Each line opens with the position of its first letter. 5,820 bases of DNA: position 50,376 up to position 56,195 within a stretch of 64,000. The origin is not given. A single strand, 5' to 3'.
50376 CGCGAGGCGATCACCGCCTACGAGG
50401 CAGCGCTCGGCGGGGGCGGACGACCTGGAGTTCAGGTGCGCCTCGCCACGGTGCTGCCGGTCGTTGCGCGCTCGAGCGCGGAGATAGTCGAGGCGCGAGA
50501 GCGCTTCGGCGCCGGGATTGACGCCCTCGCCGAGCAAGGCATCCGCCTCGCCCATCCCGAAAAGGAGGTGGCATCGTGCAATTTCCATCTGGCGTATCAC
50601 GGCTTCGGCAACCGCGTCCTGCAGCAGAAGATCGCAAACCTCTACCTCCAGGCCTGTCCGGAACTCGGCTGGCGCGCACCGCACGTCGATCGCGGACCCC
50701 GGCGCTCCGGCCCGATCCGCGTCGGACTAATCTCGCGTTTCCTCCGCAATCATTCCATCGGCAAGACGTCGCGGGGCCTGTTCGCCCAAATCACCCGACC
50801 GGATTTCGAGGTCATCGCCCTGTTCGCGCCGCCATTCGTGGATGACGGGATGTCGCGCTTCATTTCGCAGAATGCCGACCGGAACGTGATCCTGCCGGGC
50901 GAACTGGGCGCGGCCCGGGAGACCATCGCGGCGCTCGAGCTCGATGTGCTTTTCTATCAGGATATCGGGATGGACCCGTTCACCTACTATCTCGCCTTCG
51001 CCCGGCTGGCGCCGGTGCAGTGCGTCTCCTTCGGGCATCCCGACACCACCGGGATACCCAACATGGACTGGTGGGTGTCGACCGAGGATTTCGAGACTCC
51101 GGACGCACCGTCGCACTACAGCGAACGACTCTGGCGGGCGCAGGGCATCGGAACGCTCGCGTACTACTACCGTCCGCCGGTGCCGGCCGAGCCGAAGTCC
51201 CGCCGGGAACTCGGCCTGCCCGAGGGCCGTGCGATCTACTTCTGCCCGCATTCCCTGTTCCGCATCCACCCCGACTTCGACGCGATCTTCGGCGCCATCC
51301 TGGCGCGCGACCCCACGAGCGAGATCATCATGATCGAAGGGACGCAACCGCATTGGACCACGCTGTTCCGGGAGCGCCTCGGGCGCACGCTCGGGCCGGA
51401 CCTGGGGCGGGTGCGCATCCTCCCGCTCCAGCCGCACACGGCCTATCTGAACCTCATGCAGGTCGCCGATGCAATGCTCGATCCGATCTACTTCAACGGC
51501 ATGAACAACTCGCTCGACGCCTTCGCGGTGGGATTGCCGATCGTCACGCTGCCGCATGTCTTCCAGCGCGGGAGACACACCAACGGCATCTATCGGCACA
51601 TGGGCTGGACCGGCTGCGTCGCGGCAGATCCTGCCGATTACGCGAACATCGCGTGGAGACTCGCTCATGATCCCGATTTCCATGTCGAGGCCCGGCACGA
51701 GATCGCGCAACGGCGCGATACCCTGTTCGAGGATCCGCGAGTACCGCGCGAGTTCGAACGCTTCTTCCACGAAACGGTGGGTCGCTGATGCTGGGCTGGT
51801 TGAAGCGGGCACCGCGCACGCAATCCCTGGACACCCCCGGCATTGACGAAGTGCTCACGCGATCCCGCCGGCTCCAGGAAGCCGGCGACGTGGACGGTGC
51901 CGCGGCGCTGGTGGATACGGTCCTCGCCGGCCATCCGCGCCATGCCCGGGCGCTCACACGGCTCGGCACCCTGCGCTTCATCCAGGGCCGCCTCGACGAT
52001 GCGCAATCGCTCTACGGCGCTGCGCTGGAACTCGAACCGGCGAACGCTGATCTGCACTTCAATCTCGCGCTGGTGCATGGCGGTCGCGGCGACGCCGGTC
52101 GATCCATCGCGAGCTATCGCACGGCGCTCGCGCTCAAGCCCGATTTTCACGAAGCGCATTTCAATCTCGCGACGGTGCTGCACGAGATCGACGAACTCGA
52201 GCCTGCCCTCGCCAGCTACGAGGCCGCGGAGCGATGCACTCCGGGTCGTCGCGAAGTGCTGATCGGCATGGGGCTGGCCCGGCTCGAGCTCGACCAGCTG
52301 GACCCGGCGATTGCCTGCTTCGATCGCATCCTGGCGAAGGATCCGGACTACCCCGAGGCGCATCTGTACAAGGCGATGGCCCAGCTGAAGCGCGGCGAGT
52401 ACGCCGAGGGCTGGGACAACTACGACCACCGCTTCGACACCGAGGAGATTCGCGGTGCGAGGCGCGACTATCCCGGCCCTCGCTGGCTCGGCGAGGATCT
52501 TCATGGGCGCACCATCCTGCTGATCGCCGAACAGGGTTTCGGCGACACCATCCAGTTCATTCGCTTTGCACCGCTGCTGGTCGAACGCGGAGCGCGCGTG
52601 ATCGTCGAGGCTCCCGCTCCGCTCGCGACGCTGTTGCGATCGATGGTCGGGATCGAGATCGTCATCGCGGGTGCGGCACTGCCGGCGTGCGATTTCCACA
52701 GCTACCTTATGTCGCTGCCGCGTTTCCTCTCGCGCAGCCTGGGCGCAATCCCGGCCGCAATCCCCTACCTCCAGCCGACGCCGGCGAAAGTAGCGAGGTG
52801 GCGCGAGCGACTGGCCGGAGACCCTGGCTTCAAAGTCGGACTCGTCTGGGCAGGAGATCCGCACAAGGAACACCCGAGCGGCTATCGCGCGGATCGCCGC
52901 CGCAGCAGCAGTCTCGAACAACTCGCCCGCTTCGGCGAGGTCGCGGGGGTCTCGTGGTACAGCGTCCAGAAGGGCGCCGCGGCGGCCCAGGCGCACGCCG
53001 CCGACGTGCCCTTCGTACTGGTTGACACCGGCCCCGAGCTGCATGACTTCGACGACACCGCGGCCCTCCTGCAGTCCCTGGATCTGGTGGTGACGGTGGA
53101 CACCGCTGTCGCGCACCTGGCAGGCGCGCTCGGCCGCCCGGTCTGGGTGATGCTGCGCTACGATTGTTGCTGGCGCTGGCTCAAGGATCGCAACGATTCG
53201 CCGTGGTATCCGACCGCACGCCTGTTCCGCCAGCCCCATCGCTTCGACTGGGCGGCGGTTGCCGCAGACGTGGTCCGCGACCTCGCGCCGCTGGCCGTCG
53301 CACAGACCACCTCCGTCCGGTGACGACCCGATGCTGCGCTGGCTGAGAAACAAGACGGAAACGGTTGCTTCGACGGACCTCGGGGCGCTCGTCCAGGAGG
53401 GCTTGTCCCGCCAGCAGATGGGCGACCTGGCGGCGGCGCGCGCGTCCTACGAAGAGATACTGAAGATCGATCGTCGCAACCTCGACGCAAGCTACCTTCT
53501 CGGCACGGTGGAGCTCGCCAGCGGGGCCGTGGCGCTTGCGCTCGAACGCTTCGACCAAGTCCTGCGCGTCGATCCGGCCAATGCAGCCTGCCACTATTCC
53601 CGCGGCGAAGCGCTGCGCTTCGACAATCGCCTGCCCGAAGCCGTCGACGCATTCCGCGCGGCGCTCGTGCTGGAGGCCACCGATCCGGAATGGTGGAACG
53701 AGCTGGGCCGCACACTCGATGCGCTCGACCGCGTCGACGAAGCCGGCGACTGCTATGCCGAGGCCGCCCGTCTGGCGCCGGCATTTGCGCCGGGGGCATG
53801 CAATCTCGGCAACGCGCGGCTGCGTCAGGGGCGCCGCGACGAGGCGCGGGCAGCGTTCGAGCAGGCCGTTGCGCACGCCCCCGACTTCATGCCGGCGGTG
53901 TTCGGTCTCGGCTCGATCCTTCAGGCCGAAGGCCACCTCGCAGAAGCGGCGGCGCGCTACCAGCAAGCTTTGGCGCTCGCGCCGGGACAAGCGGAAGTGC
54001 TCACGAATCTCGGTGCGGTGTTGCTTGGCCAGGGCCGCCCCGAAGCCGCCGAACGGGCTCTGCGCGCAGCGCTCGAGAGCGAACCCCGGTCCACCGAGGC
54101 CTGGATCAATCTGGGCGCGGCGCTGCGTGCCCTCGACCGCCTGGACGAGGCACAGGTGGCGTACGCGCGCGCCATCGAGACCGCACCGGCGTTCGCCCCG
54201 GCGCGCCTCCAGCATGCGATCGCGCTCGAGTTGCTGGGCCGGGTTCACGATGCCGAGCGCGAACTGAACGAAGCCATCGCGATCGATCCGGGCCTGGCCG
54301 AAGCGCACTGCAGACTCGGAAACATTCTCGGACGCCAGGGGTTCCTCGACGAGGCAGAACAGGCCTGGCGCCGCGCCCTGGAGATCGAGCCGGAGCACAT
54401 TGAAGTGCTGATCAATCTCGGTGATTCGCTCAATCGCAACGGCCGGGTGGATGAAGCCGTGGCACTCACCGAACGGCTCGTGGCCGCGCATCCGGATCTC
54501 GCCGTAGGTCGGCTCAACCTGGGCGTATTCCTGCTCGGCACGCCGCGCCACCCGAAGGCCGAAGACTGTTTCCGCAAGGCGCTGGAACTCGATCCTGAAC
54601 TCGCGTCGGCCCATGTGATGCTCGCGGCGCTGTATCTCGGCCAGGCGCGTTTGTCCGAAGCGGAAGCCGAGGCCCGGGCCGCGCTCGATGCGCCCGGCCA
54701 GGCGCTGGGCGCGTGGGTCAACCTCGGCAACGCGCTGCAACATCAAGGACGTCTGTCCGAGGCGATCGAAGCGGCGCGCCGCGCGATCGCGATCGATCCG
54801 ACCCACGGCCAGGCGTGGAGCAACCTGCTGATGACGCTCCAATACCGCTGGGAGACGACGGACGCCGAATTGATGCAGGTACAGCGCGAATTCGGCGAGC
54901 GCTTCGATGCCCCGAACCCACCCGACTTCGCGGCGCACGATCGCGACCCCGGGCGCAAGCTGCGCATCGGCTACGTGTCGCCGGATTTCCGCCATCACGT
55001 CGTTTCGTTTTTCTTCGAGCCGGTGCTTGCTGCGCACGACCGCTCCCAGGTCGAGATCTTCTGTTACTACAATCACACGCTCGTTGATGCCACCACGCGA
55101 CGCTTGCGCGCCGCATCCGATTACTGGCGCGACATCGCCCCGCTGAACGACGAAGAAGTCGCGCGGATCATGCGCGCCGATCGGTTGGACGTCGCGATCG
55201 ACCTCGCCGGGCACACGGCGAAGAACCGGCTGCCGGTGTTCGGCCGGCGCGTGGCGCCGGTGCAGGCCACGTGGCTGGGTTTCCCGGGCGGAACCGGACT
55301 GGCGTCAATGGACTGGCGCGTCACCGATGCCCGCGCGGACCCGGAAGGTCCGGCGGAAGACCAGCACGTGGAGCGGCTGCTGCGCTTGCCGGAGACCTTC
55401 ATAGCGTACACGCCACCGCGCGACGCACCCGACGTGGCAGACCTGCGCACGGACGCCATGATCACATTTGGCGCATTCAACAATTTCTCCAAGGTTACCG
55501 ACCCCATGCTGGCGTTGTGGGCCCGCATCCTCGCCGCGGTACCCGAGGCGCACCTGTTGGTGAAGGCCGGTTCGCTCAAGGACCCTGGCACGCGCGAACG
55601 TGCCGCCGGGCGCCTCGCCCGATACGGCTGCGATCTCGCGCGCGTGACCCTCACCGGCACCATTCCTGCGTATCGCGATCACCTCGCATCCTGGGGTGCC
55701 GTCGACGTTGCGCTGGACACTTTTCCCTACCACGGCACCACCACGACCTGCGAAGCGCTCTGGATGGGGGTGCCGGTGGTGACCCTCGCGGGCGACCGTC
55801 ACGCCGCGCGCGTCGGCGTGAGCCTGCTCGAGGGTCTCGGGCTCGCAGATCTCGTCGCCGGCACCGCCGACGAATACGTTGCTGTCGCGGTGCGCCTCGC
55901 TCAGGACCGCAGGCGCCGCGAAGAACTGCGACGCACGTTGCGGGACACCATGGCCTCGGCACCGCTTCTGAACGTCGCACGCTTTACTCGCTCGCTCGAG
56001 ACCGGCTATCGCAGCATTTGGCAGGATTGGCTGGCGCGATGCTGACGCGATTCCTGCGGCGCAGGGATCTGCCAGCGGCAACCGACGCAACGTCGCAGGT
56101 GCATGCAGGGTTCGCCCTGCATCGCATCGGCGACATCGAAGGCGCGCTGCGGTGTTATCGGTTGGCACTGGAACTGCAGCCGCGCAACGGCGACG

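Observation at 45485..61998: Array of TPR-fused GT41 (OGT-like) and GT9-like glycosyltransferases plus four methyltransferase domains: candidate cytoplasmic protein glycosylation/methylation system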

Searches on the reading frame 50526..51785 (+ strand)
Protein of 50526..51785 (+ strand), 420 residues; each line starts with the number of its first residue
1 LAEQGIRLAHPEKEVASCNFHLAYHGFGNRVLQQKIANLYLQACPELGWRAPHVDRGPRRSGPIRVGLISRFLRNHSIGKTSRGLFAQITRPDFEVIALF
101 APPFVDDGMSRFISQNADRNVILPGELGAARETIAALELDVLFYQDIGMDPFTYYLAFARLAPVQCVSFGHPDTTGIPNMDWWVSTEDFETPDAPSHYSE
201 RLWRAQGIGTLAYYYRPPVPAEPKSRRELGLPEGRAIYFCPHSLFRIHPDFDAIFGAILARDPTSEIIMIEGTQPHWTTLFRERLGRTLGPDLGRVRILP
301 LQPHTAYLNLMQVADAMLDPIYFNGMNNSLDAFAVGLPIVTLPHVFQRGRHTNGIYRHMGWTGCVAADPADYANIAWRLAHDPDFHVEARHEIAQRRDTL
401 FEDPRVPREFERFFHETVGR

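Call 32: search_protein_families(library=ncbifam, proteins=[window:50526-51785:+], max_evalue=0.01)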
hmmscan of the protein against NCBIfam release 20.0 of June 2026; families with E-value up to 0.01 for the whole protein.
window:50526-51785:+ (420 aa): 1 family
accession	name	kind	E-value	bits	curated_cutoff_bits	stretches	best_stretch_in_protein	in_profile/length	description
NF049992.1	NGTferase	equivalog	6.9e-16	57.9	1000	1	44-397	240-588/614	UDP-glucose:protein N-beta-glucosyltransferase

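Call 79: search_solved_structures(query=window:50526-51785:+, max_evalue=0.01)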
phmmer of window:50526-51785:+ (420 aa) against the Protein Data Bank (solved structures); distinct sequences matched with E-value up to 0.01: 23.
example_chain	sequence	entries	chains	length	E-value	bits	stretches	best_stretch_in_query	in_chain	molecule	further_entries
2vsn_A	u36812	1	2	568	2.8e-25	92.1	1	58-401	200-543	XCOGT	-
2jlb_A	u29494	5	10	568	2.9e-25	92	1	58-401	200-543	XCC0866 | XCOGT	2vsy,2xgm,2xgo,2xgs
6q4m_A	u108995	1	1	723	2.6e-17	65.8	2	225-414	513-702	UDP-N-acetylglucosamine--peptide N-acetylglucosaminyltransferase 110 kDa subunit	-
8p0q_A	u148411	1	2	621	1.1e-16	63.8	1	21-402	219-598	Adhesin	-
8p0o_A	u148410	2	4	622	1.1e-16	63.7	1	21-402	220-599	Adhesin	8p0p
5hgv_A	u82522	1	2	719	3e-16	62.3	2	225-414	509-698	UDP-N-acetylglucosamine--peptide N-acetylglucosaminyltransferase 110 kDa subunit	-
5npr_A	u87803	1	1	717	3e-16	62.3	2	225-414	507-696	UDP-N-acetylglucosamine--peptide N-acetylglucosaminyltransferase 110 kDa subunit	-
5nps_A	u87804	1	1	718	3e-16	62.3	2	225-414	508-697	UDP-N-acetylglucosamine--peptide N-acetylglucosaminyltransferase 110 kDa subunit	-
8cm9_A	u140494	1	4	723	3.1e-16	62.3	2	225-414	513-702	UDP-N-acetylglucosamine--peptide N-acetylglucosaminyltransferase 110 kDa subunit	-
3pe3_A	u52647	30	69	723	3.1e-16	62.3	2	225-414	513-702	UDP-N-acetylglucosamine--peptide N-acetylglucosaminyltransferase 110 kDa subunit | UDP-N-ACETYLGLUCOSAMINE--PEPTIDE N-ACETYLGLUCOSAMINYL TRANSFERASE 110 KDA SUB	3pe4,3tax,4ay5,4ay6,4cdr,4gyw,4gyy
6tka_AAA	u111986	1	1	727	3.1e-16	62.3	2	225-414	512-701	UDP-N-acetylglucosamine--peptide N-acetylglucosaminyltransferase 110 kDa subunit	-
5lwv_A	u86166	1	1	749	3.5e-16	62.1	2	225-414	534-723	Host cell factor 1,UDP-N-acetylglucosamine--peptide N-acetylglucosaminyltransferase 110 kD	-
5lvv_A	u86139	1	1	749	3.5e-16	62.1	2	225-414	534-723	UDP-N-acetylglucosamine--peptide N-acetylglucosaminyltransferase 110 kDa subunit,UDP-N-ace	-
5djs_A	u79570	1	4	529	3.6e-16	62.1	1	50-385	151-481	Tetratricopeptide TPR_2 repeat protein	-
7yeh_B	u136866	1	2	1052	9.8e-16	60.6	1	225-414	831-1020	UDP-N-acetylglucosamine--peptide N-acetylglucosaminyltransferase 110 kDa subunit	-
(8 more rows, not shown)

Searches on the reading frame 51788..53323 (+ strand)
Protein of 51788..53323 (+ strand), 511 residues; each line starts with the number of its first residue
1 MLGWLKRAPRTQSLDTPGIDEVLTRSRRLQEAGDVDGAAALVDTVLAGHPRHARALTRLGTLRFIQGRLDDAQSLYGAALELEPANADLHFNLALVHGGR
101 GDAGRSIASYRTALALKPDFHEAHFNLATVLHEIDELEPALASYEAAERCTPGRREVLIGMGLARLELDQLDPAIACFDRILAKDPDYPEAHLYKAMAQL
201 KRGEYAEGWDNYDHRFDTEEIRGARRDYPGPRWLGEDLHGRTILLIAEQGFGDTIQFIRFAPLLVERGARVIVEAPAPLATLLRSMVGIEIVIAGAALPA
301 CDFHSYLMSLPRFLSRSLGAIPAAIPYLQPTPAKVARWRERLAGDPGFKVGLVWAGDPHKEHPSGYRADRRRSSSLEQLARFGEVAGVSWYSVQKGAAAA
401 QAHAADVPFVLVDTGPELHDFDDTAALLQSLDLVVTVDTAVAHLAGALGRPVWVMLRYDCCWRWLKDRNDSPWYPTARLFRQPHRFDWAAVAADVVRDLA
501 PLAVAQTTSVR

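Call 3: search_protein_families(library=pfam, proteins=[window:51788-53323:+], max_evalue=0.01)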
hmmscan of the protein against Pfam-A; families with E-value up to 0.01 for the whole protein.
window:51788-53323:+ (511 aa): 17 families
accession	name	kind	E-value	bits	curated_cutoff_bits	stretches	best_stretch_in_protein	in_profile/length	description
PF13432.12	TPR_16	-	1.7e-23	83.1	32.7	4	92-153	2-63/65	Tetratricopeptide repeat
PF13414.12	TPR_11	-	1.2e-20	73.4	26.8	3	62-98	3-39/42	TPR repeat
PF13431.12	TPR_17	-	2.8e-20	71.3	24.4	3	177-207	1-31/34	Tetratricopeptide repeat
PF00515.34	TPR_1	-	1.5e-19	69.3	27.8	2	53-86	1-34/34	Tetratricopeptide repeat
PF07719.23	TPR_2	-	9.3e-19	66.4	27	1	53-86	1-34/34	Tetratricopeptide repeat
PF14559.12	TPR_19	-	1.8e-15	57.5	25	4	31-73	3-45/68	Tetratricopeptide repeat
PF13428.12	TPR_14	-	4.4e-13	48.9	23.5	2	156-196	2-42/44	Tetratricopeptide repeat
PF13181.12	TPR_8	-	1.4e-11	44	25.7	0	87-119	1-33/34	Tetratricopeptide repeat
PF13424.12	TPR_12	-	1.5e-09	38.4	30.1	1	22-82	12-74/77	Tetratricopeptide repeat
PF24575.1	TPR_Slam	-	1.3e-07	32.4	35.2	1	92-138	52-98/104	Surface lipoprotein assembly modifier, N-terminal TPR repeats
PF01075.23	Glyco_transf_9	-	7.6e-07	29.1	22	1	395-452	149-205/247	Glycosyltransferase family 9 (heptosyltransferase)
PF13371.12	TPR_9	-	7.2e-06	26.4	35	1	137-198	11-72/73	Tetratricopeptide repeat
PF23914.1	TPR_CcmH_CycH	-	5e-05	23.6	42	0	111-212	40-144/158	Cytochrome c-type biogenesis protein H TPR domain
PF25060.1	ARM_TT21_2nd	-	0.00016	21.6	27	0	37-97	206-266/270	Tetratricopeptide repeat protein 21 second ARM domain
PF13174.12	TPR_6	-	0.00041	21.3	26.3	0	157-187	2-32/33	Tetratricopeptide repeat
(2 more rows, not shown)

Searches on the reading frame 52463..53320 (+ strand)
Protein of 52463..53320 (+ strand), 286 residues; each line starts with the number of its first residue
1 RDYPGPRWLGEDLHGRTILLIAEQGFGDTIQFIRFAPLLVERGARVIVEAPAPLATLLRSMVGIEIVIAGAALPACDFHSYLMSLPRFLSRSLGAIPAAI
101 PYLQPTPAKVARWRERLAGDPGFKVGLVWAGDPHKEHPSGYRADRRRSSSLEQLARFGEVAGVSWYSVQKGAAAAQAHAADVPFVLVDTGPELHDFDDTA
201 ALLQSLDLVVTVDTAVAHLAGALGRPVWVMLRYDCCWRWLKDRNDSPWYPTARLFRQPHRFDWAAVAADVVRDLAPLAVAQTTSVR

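Call 27: search_solved_structures(query=window:52463-53320:+, max_evalue=1)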
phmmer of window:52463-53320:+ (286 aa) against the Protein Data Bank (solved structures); distinct sequences matched with E-value up to 1: 3.
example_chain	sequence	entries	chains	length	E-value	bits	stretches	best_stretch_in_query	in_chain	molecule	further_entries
6dfe_A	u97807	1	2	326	0.42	13.2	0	184-227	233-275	ADP-heptose--LPS heptosyltransferase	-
2gt1_A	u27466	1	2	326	0.42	13.2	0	184-227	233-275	Lipopolysaccharide heptosyltransferase-1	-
2h1f_A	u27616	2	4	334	0.44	13.2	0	184-227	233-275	Lipopolysaccharide heptosyltransferase-1 | Lipopolysaccharide heptosyltransferase 1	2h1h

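Call 32: search_protein_families(library=ncbifam, proteins=[window:52463-53320:+], max_evalue=0.01)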
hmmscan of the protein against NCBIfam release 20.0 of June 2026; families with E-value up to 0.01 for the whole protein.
window:52463-53320:+ (286 aa): 2 families
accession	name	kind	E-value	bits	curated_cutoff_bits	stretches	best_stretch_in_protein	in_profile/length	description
TIGR02193.1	heptsyl_trn_I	equivalog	7.9e-05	22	185.3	1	194-227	244-277/320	lipopolysaccharide heptosyltransferase I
NF008204.0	PRK10964.1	equivalog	0.0073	15.5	437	0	173-227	224-275/322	lipopolysaccharide heptosyltransferase RfaC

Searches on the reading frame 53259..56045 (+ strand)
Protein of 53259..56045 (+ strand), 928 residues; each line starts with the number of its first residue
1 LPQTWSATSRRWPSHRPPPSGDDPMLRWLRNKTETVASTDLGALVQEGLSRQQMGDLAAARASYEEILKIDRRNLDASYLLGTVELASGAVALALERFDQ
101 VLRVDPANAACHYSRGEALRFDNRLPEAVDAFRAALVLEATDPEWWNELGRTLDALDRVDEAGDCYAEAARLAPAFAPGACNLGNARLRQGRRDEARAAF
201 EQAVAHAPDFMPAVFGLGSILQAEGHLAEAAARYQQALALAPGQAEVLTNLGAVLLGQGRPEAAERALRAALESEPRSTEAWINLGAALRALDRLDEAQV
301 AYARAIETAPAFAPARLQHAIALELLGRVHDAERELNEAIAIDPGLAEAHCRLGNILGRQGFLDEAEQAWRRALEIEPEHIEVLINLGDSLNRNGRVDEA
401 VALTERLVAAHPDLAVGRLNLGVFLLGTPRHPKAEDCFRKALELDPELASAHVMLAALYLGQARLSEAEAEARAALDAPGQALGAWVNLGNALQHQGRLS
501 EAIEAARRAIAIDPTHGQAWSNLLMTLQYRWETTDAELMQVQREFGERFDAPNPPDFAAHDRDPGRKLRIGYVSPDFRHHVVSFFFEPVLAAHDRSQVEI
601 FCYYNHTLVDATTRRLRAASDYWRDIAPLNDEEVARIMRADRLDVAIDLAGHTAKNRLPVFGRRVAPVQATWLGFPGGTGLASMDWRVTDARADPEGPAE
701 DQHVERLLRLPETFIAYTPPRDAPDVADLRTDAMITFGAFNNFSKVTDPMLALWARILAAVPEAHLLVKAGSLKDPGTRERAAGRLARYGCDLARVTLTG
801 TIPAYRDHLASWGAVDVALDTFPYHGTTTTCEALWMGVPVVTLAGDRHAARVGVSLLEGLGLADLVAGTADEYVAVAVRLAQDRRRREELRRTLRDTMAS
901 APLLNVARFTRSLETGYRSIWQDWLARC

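Call 3: search_protein_families(library=pfam, proteins=[window:53259-56045:+], max_evalue=0.01)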
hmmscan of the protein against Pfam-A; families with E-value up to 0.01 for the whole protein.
window:53259-56045:+ (928 aa): 31 families (the best 25 are shown)
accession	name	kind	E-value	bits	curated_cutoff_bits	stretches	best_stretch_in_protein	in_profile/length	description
PF07719.23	TPR_2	-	2.3e-65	211.8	27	7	485-516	3-34/34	Tetratricopeptide repeat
PF00515.34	TPR_1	-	2.5e-59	195.2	27.8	6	485-516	3-34/34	Tetratricopeptide repeat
PF13844.12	Glyco_transf_41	-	2.3e-51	175.1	25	2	557-715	70-229/543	Glycosyl transferase family 41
PF13431.12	TPR_17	-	1.5e-50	165.6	24.4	4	234-265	2-33/34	Tetratricopeptide repeat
PF13181.12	TPR_8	-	8e-50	163.2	25.7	2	485-516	3-34/34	Tetratricopeptide repeat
PF13432.12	TPR_16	-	3.9e-49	165.1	32.7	7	182-245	2-65/65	Tetratricopeptide repeat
PF13414.12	TPR_11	-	2.7e-44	149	26.8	4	218-259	1-42/42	TPR repeat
PF14559.12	TPR_19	-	3.3e-40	136.7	25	5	222-285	2-64/68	Tetratricopeptide repeat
PF13424.12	TPR_12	-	5e-38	129.6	30.1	7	216-273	8-73/77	Tetratricopeptide repeat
PF13428.12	TPR_14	-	8.7e-37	122.2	23.5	6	248-287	4-43/44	Tetratricopeptide repeat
PF23914.1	TPR_CcmH_CycH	-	1e-23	84.3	42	2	267-329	38-100/158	Cytochrome c-type biogenesis protein H TPR domain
PF13174.12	TPR_6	-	8.7e-18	64.1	26.3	0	383-413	2-32/33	Tetratricopeptide repeat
PF13176.12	TPR_7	-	3.2e-15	55.3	27.9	0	485-515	1-33/36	Tetratricopeptide repeat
PF13374.12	TPR_10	-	4.9e-15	55.4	27.5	2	488-512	7-31/42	Tetratricopeptide repeat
PF24575.1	TPR_Slam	-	1.6e-12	48.2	35.2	0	382-438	46-104/104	Surface lipoprotein assembly modifier, N-terminal TPR repeats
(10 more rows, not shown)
